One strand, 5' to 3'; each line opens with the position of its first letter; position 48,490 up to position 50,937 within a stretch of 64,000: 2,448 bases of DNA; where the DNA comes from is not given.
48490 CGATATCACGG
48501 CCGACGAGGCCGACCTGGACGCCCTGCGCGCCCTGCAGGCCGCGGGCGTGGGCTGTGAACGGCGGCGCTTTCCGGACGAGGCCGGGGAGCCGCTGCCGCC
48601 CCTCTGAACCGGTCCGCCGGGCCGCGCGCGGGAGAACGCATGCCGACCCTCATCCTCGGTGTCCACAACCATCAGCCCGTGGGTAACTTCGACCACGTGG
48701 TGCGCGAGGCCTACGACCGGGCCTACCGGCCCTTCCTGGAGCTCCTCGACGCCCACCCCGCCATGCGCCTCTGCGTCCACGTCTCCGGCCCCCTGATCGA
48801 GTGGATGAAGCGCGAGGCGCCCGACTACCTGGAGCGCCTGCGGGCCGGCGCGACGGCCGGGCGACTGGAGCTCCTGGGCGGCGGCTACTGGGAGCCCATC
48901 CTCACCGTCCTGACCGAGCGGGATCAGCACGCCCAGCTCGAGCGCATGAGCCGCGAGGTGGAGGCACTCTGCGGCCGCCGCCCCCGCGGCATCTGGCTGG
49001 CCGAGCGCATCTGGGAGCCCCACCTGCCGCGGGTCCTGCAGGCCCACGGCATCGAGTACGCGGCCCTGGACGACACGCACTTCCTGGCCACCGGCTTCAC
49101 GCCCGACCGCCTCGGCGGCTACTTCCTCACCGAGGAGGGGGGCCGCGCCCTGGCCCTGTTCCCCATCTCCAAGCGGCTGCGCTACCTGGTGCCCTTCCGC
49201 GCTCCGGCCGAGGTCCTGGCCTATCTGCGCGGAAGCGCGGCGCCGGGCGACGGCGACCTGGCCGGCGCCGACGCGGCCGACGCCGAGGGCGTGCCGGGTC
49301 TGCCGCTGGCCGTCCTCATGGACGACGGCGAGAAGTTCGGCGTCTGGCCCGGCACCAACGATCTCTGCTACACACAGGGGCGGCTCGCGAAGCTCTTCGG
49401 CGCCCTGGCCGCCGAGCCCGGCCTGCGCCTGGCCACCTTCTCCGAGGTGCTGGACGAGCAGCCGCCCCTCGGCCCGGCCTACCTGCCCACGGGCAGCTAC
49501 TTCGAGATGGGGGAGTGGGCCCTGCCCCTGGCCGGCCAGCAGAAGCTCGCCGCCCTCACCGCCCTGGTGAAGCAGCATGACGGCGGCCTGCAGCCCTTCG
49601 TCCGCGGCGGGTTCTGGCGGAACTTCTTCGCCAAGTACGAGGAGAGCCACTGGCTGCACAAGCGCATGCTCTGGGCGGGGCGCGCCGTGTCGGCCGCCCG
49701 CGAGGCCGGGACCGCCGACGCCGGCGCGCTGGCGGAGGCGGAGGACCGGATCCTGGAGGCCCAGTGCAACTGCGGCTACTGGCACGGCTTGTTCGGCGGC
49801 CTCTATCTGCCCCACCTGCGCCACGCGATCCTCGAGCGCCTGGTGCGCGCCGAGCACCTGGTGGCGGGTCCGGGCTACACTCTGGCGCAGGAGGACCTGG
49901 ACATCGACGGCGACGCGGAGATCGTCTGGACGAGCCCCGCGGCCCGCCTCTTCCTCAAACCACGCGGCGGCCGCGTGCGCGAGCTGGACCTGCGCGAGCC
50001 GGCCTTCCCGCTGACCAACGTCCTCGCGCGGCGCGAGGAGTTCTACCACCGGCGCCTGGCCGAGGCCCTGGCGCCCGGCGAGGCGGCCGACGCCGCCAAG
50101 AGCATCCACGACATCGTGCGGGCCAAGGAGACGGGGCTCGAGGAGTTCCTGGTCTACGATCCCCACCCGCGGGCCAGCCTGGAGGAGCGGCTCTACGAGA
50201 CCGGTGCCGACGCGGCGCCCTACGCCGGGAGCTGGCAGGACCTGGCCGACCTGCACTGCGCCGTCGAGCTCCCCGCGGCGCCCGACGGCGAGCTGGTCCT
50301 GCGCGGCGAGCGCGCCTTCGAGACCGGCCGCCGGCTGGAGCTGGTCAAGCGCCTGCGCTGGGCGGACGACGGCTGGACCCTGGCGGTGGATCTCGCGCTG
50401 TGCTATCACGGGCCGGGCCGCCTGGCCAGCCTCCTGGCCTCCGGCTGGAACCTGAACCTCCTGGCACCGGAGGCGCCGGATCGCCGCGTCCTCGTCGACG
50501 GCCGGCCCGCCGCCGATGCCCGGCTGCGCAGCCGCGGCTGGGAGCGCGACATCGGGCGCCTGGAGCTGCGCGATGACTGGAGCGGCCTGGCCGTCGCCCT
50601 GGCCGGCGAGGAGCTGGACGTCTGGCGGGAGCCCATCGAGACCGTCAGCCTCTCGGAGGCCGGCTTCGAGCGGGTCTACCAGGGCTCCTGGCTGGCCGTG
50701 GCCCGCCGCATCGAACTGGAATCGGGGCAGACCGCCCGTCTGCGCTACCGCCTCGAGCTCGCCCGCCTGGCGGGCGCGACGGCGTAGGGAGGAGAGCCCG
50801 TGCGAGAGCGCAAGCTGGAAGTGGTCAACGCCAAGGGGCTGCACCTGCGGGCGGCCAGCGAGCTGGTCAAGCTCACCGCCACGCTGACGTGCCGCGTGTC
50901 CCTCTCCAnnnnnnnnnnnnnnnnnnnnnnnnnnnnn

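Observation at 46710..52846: Permease-less regulatory PTS (HprK, EIIA-Man, EIIB-Man, HPr, EI) in the rpoN locus with a GH57 enzyme embedded between EIIB and HPr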

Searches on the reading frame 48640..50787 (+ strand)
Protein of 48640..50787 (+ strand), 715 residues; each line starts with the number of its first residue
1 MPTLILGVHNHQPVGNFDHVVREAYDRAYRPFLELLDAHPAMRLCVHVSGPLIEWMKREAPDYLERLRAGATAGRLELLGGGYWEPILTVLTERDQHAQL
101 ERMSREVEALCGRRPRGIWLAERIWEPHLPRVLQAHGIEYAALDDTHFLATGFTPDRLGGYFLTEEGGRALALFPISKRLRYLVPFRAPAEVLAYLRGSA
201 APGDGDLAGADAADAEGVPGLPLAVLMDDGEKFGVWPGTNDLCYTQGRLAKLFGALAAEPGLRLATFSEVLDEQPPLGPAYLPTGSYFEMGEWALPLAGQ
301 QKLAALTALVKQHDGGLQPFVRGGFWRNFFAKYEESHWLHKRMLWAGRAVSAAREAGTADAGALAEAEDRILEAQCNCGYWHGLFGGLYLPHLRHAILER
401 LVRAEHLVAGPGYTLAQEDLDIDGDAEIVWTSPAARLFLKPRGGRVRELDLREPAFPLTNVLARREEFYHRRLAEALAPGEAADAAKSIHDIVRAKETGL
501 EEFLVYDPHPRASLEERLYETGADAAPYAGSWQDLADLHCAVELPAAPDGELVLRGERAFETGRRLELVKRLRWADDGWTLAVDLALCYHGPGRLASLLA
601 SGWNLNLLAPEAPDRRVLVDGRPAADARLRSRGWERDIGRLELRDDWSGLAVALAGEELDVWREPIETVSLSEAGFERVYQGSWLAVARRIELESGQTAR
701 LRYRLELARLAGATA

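Call 3: search_protein_families(library=pfam, proteins=[window:48640-50787:+])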
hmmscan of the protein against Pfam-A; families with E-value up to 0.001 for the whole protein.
window:48640-50787:+ (715 aa): 4 families
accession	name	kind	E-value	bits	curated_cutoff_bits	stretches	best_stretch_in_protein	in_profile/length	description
PF09095.17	AmyA-gluTrfs_C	-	6.5e-40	138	22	1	419-695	1-276/284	Alpha-amylase/4-alpha-glucanotransferase, C-terminal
PF03065.20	Glyco_hydro_57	-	4.1e-35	121.9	21.2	1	7-276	3-284/291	Glycosyl hydrolase family 57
PF09094.16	AmyA-A_glucT_m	-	7e-30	103.7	27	1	324-408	1-80/80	Alpha-amylase/4-alpha-glucanotransferase, middle domain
PF01074.27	Glyco_hydro_38N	-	3.1e-05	24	25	1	22-122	22-121/270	Glycosyl hydrolases family 38 N-terminal domain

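Call 4: search_protein_families(library=ncbifam, proteins=[window:48640-50787:+])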
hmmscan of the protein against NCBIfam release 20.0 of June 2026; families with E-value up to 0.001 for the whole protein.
window:48640-50787:+ (715 aa): 0 families

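Call 7: find_homologous_proteins(query=window:48640-50787:+)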
Query window:48640-50787:+ (715 aa): 4309 proteins with E <= 0.001 among 8000 candidates; the best 120 are listed.
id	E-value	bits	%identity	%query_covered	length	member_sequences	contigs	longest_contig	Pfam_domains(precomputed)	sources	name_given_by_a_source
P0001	0.0e+0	1629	100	100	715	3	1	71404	PF09094.17,PF03065.21,PF09095.18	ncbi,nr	ncbi:MAG: DUF1926 domain-containing protein [Candidatus Krumholzibacteriota bacterium]|nr:DUF1926 do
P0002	0.0e+0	1018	66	99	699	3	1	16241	PF09094.17,PF03065.21,PF09095.18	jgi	-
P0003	1.4e-296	1004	65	99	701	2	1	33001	PF09094.17,PF03065.21,PF01074.29,PF09095.18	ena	-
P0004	8.1e-296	1002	65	99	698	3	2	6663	PF09094.17,PF03065.21,PF01074.29,PF09095.18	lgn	-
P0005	1.1e-294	998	65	100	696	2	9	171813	PF09094.17,PF03065.21,PF09095.18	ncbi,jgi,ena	-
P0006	1.8e-291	987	64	99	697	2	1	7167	PF09094.17,PF03065.21,PF01074.29,PF09095.18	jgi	jgi:hypothetical protein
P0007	8.6e-291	985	64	99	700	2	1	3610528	PF09094.17,PF03065.21,PF01074.29,PF09095.18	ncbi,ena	-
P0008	4.2e-288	976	63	99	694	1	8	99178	PF09094.17,PF03065.21,PF01074.29,PF09095.18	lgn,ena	-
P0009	7.6e-282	955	62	99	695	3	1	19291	PF09094.17,PF03065.21,PF01074.29,PF09095.18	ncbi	-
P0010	6.2e-281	952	61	99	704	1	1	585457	PF09094.17,PF03065.21,PF01074.29,PF09095.18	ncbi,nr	ncbi:MAG: DUF1926 domain-containing protein [bacterium]|nr:DUF1926 domain-containing protein [bacter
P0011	8.7e-280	949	61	99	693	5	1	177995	PF09094.17,PF03065.21,PF01074.29,PF09095.18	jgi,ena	-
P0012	1.5e-278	945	61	99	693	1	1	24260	PF09094.17,PF03065.21,PF01074.29,PF09095.18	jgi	jgi:4-alpha-glucanotransferase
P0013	2.7e-273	927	60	100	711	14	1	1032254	PF09094.17,PF03065.21,PF01074.29,PF09095.18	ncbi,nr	ncbi:MAG: DUF1926 domain-containing protein [Candidatus Latescibacteria bacterium]|nr:DUF1926 domain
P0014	6.2e-270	916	60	99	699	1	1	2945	PF09094.17,PF03065.21,PF01074.29,PF09095.18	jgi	jgi:4-alpha-glucanotransferase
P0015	6.2e-269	913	61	99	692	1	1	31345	PF09094.17,PF03065.21,PF09095.18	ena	-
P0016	1.2e-265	902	60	100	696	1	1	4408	PF09094.17,PF03065.21,PF09095.18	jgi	jgi:hypothetical protein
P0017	4.2e-242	824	56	99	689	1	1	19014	PF09094.17,PF03065.21,PF09095.18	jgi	-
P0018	5.7e-240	817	54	99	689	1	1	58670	PF09094.17,PF03065.21,PF01074.29,PF09095.18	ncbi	-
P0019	6.8e-240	817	55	99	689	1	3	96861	PF09094.17,PF03065.21,PF01074.29,PF09095.18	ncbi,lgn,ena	-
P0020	6.6e-236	804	53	99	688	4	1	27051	PF09094.17,PF03065.21,PF09095.18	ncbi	-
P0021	7.4e-230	784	52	99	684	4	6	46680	PF09094.17,PF03065.21,PF09095.18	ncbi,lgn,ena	-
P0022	7.4e-227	774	52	99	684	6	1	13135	PF09094.17,PF03065.21,PF09095.18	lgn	-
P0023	1.4e-179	617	45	99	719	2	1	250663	PF09094.17,PF03065.21,PF01074.29,PF09095.18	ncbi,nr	ncbi:MAG: DUF1926 domain-containing protein [Candidatus Krumholzibacteriota bacterium]|nr:DUF1926 do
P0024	1.7e-175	604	46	99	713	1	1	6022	PF09094.17,PF03065.21,PF01074.29,PF09095.18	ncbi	-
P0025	4.6e-174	599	46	99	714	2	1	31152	PF09094.17,PF03065.21,PF01074.29,PF09095.18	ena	-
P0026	1.5e-173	597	44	97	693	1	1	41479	PF09094.17,PF03065.21,PF01074.29,PF09095.18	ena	-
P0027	8.2e-173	595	45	99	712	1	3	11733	PF09094.17,PF03065.21,PF01074.29,PF09095.18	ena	-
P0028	1.2e-172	594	45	99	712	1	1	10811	PF09094.17,PF03065.21,PF01074.29,PF09095.18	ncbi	-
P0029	3.4e-172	593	44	99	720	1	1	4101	PF09094.17,PF03065.21,PF01074.29,PF09095.18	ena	-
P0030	4.8e-172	592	44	99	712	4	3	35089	PF09094.17,PF03065.21,PF01074.29,PF09095.18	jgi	jgi:hypothetical protein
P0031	2.5e-171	590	44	99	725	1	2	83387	PF09094.17,PF03065.21,PF01074.29,PF09095.18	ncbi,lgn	-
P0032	2.5e-171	590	44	99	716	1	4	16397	PF09094.17,PF03065.21,PF01074.29,PF09095.18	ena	-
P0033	3.2e-171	590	43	99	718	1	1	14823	PF09094.17,PF03065.21,PF01074.29,PF09095.18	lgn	-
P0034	4.6e-171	589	45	97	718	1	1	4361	PF09094.17,PF03065.21,PF01074.29,PF09095.18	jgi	jgi:4-alpha-glucanotransferase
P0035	5.2e-171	589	43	98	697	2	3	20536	PF09094.17,PF03065.21,PF01074.29,PF09095.18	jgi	jgi:alpha-amylase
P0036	2.4e-170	587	43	97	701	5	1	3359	PF09094.17,PF03065.21,PF01074.29,PF09095.18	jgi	jgi:alpha-amylase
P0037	3.2e-170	586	44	99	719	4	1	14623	PF09094.17,PF03065.21,PF01074.29,PF09095.18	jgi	jgi:alpha-amylase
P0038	3.7e-170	586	44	98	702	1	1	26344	PF09094.17,PF03065.21,PF01074.29,PF09095.18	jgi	jgi:alpha-amylase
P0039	6.7e-170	585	43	99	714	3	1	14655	PF09094.17,PF03065.21,PF01074.29,PF09095.18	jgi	-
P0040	9.9e-170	585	43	99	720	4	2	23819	PF09094.17,PF03065.21,PF01074.29,PF09095.18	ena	-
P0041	1.1e-169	585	42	99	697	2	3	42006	PF09094.17,PF03065.21,PF01074.29,PF09095.18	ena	-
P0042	1.2e-169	585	43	99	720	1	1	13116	PF09094.17,PF03065.21,PF01074.29,PF09095.18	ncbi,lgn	-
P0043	1.3e-169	584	43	98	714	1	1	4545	PF09094.17,PF03065.21,PF01074.29,PF09095.18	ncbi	-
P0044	1.5e-169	584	43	99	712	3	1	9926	PF09094.17,PF03065.21,PF01074.29,PF09095.18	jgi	jgi:hypothetical protein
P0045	3.2e-169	583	45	99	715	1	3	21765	PF09094.17,PF03065.21,PF01074.29,PF09095.18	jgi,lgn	jgi:hypothetical protein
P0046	5.4e-169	582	44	99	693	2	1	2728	PF09094.17,PF03065.21,PF01074.29,PF09095.18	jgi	jgi:alpha-amylase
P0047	6.7e-169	582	42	99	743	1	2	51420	PF09094.17,PF03065.21,PF01074.29,PF09095.18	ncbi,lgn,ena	-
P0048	1.4e-168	581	43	97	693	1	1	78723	PF09094.17,PF03065.21,PF01074.29,PF09095.18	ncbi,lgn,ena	-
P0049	1.7e-168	581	45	99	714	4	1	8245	PF09094.17,PF03065.21,PF01074.29,PF09095.18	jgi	jgi:hypothetical protein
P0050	3.2e-168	580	43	99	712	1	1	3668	PF09094.17,PF03065.21,PF01074.29,PF09095.18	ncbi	-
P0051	4.1e-168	579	44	99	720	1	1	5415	PF09094.17,PF03065.21,PF01074.29,PF09095.18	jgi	jgi:alpha-amylase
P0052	5.6e-168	579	43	97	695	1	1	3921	PF09094.17,PF03065.21,PF01074.29,PF09095.18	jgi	jgi:alpha-amylase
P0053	7.6e-168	579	42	99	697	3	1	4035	PF09094.17,PF03065.21,PF01074.29,PF09095.18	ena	-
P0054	7.8e-168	579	44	98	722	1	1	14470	PF09094.17,PF03065.21,PF01074.29,PF09095.18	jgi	jgi:hypothetical protein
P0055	9.5e-168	578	42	97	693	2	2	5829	PF09094.17,PF03065.21,PF01074.29,PF09095.18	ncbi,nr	ncbi:MAG: DUF1926 domain-containing protein [Candidatus Krumholzibacteria bacterium]|nr:DUF1926 doma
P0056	7.6e-167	575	43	99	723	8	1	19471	PF09094.17,PF03065.21,PF01074.29,PF09095.18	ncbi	-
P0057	1.0e-166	575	43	98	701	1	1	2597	PF09094.17,PF03065.21,PF01074.29,PF09095.18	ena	-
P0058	3.5e-166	573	43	97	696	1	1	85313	PF09094.17,PF03065.21,PF01074.29,PF09095.18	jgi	-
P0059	6.8e-166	572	44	99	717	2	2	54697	PF09094.17,PF03065.21,PF09095.18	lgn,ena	-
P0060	8.0e-166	572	43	98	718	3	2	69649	PF09094.17,PF03065.21,PF01074.29,PF09095.18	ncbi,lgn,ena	-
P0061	8.6e-166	572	43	98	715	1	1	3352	PF09094.17,PF03065.21,PF01074.29,PF09095.18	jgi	jgi:hypothetical protein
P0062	9.8e-166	572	41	99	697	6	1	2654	PF09094.17,PF03065.21,PF01074.29,PF09095.18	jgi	-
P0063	1.2e-165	571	43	99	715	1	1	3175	PF09094.17,PF03065.21,PF01074.29,PF09095.18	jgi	jgi:alpha-amylase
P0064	1.4e-165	571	43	99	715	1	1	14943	PF09094.17,PF03065.21,PF01074.29,PF09095.18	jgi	jgi:hypothetical protein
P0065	1.7e-165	571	43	97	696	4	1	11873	PF09094.17,PF03065.21,PF01074.29,PF09095.18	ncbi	-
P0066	2.3e-165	570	43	97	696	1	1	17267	PF09094.17,PF03065.21,PF01074.29,PF09095.18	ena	-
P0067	2.2e-164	567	41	99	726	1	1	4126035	PF09094.17,PF03065.21,PF01074.29,PF09095.18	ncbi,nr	ncbi:MAG: DUF1926 domain-containing protein [bacterium]|nr:MAG: DUF1926 domain-containing protein [b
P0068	3.3e-164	567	42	99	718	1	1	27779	PF09094.17,PF03065.21,PF01074.29,PF09095.18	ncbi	-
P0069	3.5e-164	566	42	99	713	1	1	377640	PF09094.17,PF03065.21,PF01074.29,PF09095.18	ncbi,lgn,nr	ncbi:MAG: DUF1926 domain-containing protein [Candidatus Krumholzibacteriota bacterium]|nr:DUF1926 do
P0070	8.1e-164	565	41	99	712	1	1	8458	PF09094.17,PF03065.21,PF01074.29,PF09095.18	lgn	-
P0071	2.3e-163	564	43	99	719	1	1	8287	PF09094.17,PF03065.21,PF09095.18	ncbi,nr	ncbi:MAG: DUF1926 domain-containing protein [Candidatus Sumerlaeia bacterium]|nr:DUF1926 domain-cont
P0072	6.1e-163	562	43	99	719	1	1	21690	PF09094.17,PF03065.21,PF01074.29,PF09095.18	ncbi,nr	ncbi:MAG: DUF1926 domain-containing protein [Candidatus Krumholzibacteriota bacterium]|nr:DUF1926 do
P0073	9.9e-163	562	45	98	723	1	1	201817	PF09094.17,PF03065.21,PF01074.29,PF09095.18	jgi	-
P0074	1.2e-162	561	41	99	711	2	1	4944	PF09094.17,PF03065.21,PF01074.29,PF09095.18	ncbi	-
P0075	1.2e-162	561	42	98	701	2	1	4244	PF09094.17,PF03065.21,PF01074.29,PF09095.18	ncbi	-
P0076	2.1e-162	561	42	98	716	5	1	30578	PF09094.17,PF03065.21,PF01074.29,PF09095.18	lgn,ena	-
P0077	4.3e-162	560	41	98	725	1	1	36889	PF09094.17,PF03065.21,PF01074.29,PF09095.18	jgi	jgi:alpha-amylase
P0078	9.0e-162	559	41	99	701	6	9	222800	PF09094.17,PF03065.21,PF01074.29,PF09095.18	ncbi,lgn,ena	-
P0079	1.3e-161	558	40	98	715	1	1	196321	PF09094.17,PF03065.21,PF01074.29,PF09095.18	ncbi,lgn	-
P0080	2.9e-161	557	42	97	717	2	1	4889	PF09094.17,PF03065.21,PF01074.29,PF09095.18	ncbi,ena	-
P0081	6.8e-161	556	40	99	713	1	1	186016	PF09094.17,PF03065.21,PF01074.29,PF09095.18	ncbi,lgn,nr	ncbi:MAG: DUF1926 domain-containing protein [Candidatus Krumholzibacteriota bacterium]|nr:DUF1926 do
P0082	2.1e-160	554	45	99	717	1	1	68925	PF09094.17,PF03065.21,PF01074.29,PF09095.18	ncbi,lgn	-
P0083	3.9e-160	553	43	99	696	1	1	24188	PF09094.17,PF03065.21,PF01074.29,PF09095.18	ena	-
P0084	8.3e-160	552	41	99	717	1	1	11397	PF09094.17,PF03065.21,PF01074.29,PF09095.18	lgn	-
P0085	1.8e-159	551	41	98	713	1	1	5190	PF09094.17,PF03065.21,PF01074.29,PF09095.18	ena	-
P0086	2.0e-159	551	42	99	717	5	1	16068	PF09094.17,PF03065.21,PF01074.29,PF09095.18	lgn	-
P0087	3.0e-159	550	41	99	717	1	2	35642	PF09094.17,PF03065.21,PF01074.29,PF09095.18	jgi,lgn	jgi:alpha-amylase/alpha-mannosidase (GH57 family)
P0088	8.5e-159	549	41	99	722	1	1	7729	PF09094.17,PF03065.21,PF01074.29,PF09095.18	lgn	-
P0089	1.4e-158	548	39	99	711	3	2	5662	PF09094.17,PF03065.21,PF01074.29,PF09095.18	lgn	-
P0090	1.9e-158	548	41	98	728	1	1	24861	PF09094.17,PF03065.21,PF01074.29,PF09095.18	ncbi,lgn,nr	ncbi:MAG: DUF1926 domain-containing protein [Bacteroidales bacterium]|nr:DUF1926 domain-containing p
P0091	2.4e-158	547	41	99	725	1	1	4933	PF09094.17,PF03065.21,PF01074.29,PF09095.18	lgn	-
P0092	3.3e-158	547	40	98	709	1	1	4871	PF09094.17,PF03065.21,PF01074.29,PF09095.18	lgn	-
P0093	9.9e-158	545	41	99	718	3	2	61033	PF09094.17,PF03065.21,PF01074.29,PF09095.18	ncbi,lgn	-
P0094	2.2e-157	544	39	99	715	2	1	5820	PF09094.17,PF03065.21,PF01074.29,PF09095.18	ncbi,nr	ncbi:DUF1926 domain-containing protein [bacterium]|nr:DUF1926 domain-containing protein [bacterium]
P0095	2.4e-157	544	40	99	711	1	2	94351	PF09094.17,PF03065.21,PF09095.18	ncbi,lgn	-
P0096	2.7e-157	544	40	97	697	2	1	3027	PF09094.17,PF03065.21,PF09095.18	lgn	-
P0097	3.9e-157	543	44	95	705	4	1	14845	PF09094.17,PF03065.21,PF01074.29,PF09095.18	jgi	jgi:alpha-amylase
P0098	4.8e-157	543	41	95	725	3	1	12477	PF09094.17,PF03065.21,PF01074.29,PF09095.18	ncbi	-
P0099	6.7e-157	542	42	98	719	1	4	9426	PF09094.17,PF03065.21,PF01074.29,PF09095.18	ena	-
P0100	8.3e-157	542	43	99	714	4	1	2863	PF09094.17,PF03065.21,PF01074.29,PF09095.18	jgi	-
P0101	1.7e-156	541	43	98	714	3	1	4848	PF09094.17,PF03065.21,PF01074.29,PF09095.18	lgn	-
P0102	2.0e-156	541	40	99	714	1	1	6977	PF09094.17,PF03065.21,PF01074.29,PF09095.18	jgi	jgi:alpha-amylase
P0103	4.2e-156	540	43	98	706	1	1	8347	PF09094.17,PF03065.21,PF01074.29,PF09095.18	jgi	jgi:alpha-amylase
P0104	5.9e-156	539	41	98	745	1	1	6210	PF09094.17,PF03065.21,PF01074.29,PF09095.18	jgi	jgi:hypothetical protein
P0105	6.4e-156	539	40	99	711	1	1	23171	PF09094.17,PF03065.21,PF01074.29,PF09095.18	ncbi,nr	ncbi:MAG: DUF1926 domain-containing protein [Candidatus Latescibacteria bacterium]|nr:DUF1926 domain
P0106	1.9e-155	538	40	98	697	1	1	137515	PF09094.17,PF03065.21,PF09095.18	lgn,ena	-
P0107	5.9e-155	536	41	99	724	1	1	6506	PF09094.17,PF03065.21,PF01074.29,PF09095.18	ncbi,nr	ncbi:MAG: DUF1926 domain-containing protein [Candidatus Sumerlaeota bacterium]|nr:DUF1926 domain-con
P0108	6.8e-155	536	40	99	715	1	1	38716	PF09094.17,PF03065.21,PF01074.29,PF09095.18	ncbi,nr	ncbi:MAG: DUF1926 domain-containing protein [Verrucomicrobia bacterium]|nr:DUF1926 domain-containing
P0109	7.7e-155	536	42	99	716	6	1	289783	PF09094.17,PF03065.21,PF01074.29,PF09095.18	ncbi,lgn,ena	-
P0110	8.0e-155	536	43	97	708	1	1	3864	PF09094.17,PF03065.21,PF01074.29,PF09095.18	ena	-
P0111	8.9e-155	535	39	99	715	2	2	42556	PF09094.17,PF03065.21,PF01074.29,PF09095.18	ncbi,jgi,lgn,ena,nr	ncbi:MAG TPA: alpha-amylase/4-alpha-glucanotransferase domain-containing protein [Candidatus Krumhol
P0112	1.2e-154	535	39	98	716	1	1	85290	PF09094.17,PF03065.21,PF01074.29,PF09095.18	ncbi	ncbi:MAG: alpha-amylase/4-alpha-glucanotransferase domain-containing protein [bacterium]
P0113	1.3e-154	535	40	98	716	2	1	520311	PF09094.17,PF03065.21,PF01074.29,PF09095.18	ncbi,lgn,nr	ncbi:MAG: DUF1926 domain-containing protein [Candidatus Margulisbacteria bacterium]|nr:DUF1926 domai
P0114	1.4e-154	535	44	96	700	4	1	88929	PF09094.17,PF03065.21,PF01074.29,PF09095.18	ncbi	-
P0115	1.7e-154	534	44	98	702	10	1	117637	PF09094.17,PF03065.21,PF01074.29,PF09095.18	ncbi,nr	ncbi:MAG TPA: alpha-amylase/4-alpha-glucanotransferase domain-containing protein [Candidatus Krumhol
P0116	2.3e-154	534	41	99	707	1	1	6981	PF09094.17,PF03065.21,PF01074.29,PF09095.18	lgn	-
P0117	3.3e-154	533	43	97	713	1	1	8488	PF09094.17,PF03065.21,PF01074.29,PF09095.18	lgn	-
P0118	3.5e-154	533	39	99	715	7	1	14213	PF09094.17,PF03065.21,PF01074.29,PF09095.18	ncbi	-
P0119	4.2e-154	533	39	99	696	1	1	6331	PF09094.17,PF03065.21,PF01074.29,PF09095.18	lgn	-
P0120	6.3e-154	533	40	99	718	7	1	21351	PF09094.17,PF03065.21,PF01074.29,PF09095.18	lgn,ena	-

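Call 8: find_encoding_contigs(protein=P0007, flank=10000, max_places=2)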
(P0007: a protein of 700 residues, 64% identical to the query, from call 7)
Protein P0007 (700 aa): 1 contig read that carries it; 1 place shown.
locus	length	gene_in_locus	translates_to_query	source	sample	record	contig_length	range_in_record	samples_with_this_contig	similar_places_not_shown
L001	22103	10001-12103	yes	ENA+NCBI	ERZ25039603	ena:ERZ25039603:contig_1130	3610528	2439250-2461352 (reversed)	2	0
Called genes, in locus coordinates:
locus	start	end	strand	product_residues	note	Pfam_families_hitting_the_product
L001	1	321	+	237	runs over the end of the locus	PF02348:CTP_transf_3, PF12804:NTP_transf_3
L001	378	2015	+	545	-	PF06418:CTP_synth_N, PF00117:GATase, PF07722:Peptidase_C26 (faint)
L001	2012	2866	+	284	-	PF00793:DAHP_synth_1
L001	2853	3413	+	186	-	PF00702:Hydrolase (faint)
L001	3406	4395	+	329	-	PF01380:SIS, PF00571:CBS (weak)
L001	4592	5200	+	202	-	PF06835:LptC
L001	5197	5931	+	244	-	PF00005:ABC_tran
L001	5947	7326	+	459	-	PF00309:Sigma54_AID, PF04963:Sigma54_CBD, PF04552:Sigma54_DBD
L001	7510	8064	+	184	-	PF02482:Ribosomal_S30AE, PF16321:Ribosom_S30AE_C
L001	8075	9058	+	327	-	PF02603:Hpr_kinase_N, PF07475:Hpr_kinase_C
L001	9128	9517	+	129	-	PF03610:EIIA-man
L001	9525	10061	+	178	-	PF03830:PTSIIB_sorb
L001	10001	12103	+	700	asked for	PF01074:Glyco_hydro_38N, PF03065:Glyco_hydro_57, PF09094:AmyA-A_glucT_m, PF09095:AmyA-gluTrfs_C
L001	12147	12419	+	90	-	PF00381:PTS-HPr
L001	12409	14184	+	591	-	PF05524:PEP-utilisers_N, PF00391:PEP-utilizers, PF02896:PEP-utilizers_C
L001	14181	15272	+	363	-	PF10432:bact-PGI_C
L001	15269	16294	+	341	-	PF00483:NTP_transferase, PF01128:IspD (faint), PF12804:NTP_transf_3, PF25087:GMPPB_C (weak)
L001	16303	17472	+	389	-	PF00438:S-AdoMet_synt_N, PF02772:S-AdoMet_synt_M, PF02773:S-AdoMet_synt_C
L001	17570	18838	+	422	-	PF05221:AdoHcyase, PF00670:AdoHcyase_NAD, PF02826:2-Hacid_dh_C, PF07991:KARI_N (weak)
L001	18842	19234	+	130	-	PF02537:CRCB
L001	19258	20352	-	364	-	PF03739:LptF_LptG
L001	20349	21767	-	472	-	PF03739:LptF_LptG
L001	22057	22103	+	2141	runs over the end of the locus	PF14349:SprA_N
